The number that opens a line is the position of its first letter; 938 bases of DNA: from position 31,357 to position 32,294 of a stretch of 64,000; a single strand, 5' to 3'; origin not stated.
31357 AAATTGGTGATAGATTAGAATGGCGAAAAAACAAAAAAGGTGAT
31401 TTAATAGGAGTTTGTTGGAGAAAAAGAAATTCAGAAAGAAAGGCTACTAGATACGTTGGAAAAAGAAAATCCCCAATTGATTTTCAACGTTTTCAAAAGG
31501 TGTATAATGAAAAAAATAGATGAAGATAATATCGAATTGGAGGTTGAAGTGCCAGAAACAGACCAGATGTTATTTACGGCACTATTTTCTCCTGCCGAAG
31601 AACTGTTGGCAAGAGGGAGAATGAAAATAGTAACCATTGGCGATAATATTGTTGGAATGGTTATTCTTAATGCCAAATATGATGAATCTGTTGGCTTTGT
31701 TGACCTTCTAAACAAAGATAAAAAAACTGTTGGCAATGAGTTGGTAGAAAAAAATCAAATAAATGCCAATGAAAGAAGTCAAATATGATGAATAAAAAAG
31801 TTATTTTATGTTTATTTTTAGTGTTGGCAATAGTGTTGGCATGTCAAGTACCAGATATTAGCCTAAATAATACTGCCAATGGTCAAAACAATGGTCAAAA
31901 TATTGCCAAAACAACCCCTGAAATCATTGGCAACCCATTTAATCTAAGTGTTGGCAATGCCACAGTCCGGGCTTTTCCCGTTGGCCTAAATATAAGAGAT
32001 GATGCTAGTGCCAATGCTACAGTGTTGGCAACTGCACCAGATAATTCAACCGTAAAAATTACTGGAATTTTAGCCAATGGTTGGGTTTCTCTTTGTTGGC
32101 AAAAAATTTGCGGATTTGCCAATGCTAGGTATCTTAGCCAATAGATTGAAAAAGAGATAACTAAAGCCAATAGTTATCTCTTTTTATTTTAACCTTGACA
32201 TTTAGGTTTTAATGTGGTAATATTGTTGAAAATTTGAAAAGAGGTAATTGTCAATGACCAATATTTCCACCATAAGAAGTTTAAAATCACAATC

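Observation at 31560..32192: About 22 copies of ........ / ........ packed into ~600 bp, running through two coding sequences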

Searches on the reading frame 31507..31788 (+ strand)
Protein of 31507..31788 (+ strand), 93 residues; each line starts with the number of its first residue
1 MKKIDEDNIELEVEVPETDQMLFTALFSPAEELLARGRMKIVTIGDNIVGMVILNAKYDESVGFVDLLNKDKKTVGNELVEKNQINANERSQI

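Call 6: search_protein_families(library=pfam, proteins=[window:31507-31788:+], max_evalue=0.01)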
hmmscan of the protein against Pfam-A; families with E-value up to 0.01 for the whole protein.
window:31507-31788:+ (93 aa): 0 families

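Call 7: search_protein_families(library=phrogs, proteins=[window:31507-31788:+], max_evalue=0.01)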
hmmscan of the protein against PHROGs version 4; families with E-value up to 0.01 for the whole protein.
window:31507-31788:+ (93 aa): 1 family
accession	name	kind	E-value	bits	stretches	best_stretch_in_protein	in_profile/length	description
phrog_36341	-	unknown function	0.0044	17.9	1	41-66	12-37/46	-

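Call 18: list_cluster_members(proteins=[P0001, window:31785-32144:+, window:31507-31788:+, window:30346-31236:+])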
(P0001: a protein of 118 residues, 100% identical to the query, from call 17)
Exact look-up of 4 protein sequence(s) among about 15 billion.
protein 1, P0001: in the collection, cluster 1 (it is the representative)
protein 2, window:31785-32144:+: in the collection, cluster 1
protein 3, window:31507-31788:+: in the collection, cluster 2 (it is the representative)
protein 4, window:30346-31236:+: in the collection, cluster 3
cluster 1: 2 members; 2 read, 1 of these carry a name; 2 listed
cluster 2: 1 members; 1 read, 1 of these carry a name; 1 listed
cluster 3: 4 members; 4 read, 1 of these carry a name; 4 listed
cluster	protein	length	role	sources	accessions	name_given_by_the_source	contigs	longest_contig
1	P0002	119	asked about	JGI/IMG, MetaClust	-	\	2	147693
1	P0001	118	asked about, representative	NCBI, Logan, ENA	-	-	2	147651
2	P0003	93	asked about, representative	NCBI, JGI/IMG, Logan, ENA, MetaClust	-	\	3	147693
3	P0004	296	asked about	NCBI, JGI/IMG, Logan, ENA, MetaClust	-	\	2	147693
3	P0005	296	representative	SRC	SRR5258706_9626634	-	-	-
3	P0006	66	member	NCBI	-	-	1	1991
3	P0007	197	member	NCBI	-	-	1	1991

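Call 23: search_protein_families(library=pfam, proteins=[window:31507-31788:+], max_evalue=10)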
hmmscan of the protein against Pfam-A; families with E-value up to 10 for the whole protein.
window:31507-31788:+ (93 aa): 0 families

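Call 34: find_encoding_contigs(protein=window:31507-31788:+, flank=10000, max_places=10)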
Protein window:31507-31788:+ (93 aa): 9 contigs read that carry it; 3 places shown.
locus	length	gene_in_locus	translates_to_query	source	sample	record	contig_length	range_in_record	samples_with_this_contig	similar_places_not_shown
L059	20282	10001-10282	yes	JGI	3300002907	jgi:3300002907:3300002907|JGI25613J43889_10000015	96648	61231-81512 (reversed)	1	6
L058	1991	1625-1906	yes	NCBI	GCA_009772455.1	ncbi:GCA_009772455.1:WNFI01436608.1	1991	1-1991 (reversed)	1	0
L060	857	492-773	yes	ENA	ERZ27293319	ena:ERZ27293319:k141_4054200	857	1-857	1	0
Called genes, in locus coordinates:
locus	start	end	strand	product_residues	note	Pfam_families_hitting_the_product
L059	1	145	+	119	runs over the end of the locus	-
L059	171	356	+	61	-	-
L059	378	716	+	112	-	-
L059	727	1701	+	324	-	-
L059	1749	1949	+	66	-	-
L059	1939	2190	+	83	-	-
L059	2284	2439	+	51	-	-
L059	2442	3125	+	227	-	PF01743:PolyA_pol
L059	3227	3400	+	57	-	-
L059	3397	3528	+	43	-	-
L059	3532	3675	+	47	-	-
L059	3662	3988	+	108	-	-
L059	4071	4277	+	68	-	-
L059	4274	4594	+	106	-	-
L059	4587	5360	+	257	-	-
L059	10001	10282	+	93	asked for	-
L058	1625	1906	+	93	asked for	-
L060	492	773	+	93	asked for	-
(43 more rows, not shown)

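Call 60: predict_structure(protein=window:31507-31788:+)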
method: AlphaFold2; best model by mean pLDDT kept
length: 93 residues; sequences in the alignment: 1
mean_pLDDT: 48.9   pTM: 0.36
mean pLDDT of the five models: 48.9, 44.6, 43.6, 41.7, 41.6
residues with pLDDT >= 90: 0; 70-90: 0; 50-70: 53; < 50: 40
segments of 3 or more residues with pLDDT < 50: 1-28, 86-88
pLDDT, mean of each block of 10 residues (from residue 1): 34 36 42 54 56 55 57 56 52 43
secondary structure, 60 per line:
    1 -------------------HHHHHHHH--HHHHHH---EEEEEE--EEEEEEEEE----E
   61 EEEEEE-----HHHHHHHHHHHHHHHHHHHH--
elements in order: H20-27 H30-35 E39-44 E47-55 E60-66 H72-91

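Call 100: search_protein_families(library=padloc, proteins=[window:31507-31788:+], max_evalue=0.1)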
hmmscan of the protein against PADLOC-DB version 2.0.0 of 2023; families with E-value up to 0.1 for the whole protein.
window:31507-31788:+ (93 aa): 0 families

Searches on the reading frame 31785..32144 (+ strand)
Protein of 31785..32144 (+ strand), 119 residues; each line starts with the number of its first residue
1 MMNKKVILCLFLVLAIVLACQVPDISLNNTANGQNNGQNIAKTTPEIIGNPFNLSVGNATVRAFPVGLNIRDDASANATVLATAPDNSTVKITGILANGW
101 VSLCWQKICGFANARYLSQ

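Call 6: search_protein_families(library=pfam, proteins=[window:31785-32144:+], max_evalue=0.01)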
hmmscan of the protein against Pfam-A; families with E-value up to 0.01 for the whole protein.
window:31785-32144:+ (119 aa): 1 family
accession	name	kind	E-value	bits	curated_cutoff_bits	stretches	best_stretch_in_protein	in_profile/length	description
PF08239.17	SH3_3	-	7.6e-05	23.3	27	1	67-108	2-38/54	Bacterial SH3 domain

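Call 7: search_protein_families(library=phrogs, proteins=[window:31785-32144:+], max_evalue=0.01)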
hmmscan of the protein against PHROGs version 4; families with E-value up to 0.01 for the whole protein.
window:31785-32144:+ (119 aa): 0 families

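Call 13: find_related_loci(query=window:31785-32144:+, collection=viral_contigs, flank=5000)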
Query window:31785-32144:+ (119 aa) in viral_contigs; peptide patterns used: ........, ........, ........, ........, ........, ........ (x = any residue, [..] = any of these).
9 stretches matched a pattern, but none encodes a relative of the query by tblastn (E <= 1e-3).

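Call 16: find_encoding_contigs(protein=window:31785-32144:+, flank=5000, max_places=6)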
Protein window:31785-32144:+ (119 aa): 2 contigs read that carry it; 1 place shown.
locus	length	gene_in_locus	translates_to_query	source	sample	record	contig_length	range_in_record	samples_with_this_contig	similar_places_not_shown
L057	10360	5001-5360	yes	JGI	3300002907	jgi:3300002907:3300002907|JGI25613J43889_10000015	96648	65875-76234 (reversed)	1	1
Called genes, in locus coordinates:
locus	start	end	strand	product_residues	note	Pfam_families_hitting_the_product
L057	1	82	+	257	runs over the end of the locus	-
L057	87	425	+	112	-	-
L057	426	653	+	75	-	-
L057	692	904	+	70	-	-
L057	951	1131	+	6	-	-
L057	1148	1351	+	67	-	-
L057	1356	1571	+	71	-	-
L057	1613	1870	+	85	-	-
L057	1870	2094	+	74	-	-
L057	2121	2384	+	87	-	-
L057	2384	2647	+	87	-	-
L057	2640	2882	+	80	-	-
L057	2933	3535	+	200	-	PF09988:DUF2227 (weak)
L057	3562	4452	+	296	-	-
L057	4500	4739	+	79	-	-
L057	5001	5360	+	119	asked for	-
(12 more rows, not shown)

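Call 17: find_homologous_proteins(query=window:31785-32144:+, max_evalue=0.001)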
Query window:31785-32144:+ (119 aa): 1 proteins with E <= 0.001 among 18 candidates.
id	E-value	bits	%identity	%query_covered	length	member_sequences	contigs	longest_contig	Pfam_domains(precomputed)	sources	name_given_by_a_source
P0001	6.5e-71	253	100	99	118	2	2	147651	-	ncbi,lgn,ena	-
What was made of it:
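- Tried and rejected: Only itself (calls 13, 17).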

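Call 33: find_encoding_contigs(protein=P0007, flank=5000, max_places=6)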
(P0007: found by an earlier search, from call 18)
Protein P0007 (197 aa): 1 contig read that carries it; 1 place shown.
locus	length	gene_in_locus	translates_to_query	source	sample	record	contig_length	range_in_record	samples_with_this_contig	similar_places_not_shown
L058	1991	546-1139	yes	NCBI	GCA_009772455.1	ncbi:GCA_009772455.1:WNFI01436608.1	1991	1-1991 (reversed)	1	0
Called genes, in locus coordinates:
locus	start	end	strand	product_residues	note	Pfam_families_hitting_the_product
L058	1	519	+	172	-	?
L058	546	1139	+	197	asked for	-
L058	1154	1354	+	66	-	-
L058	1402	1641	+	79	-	-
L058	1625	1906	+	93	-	-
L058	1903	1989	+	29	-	?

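Call 100: search_protein_families(library=padloc, proteins=[window:31785-32144:+], max_evalue=0.1)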
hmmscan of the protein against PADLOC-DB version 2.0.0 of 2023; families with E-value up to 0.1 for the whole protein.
window:31785-32144:+ (119 aa): 0 families
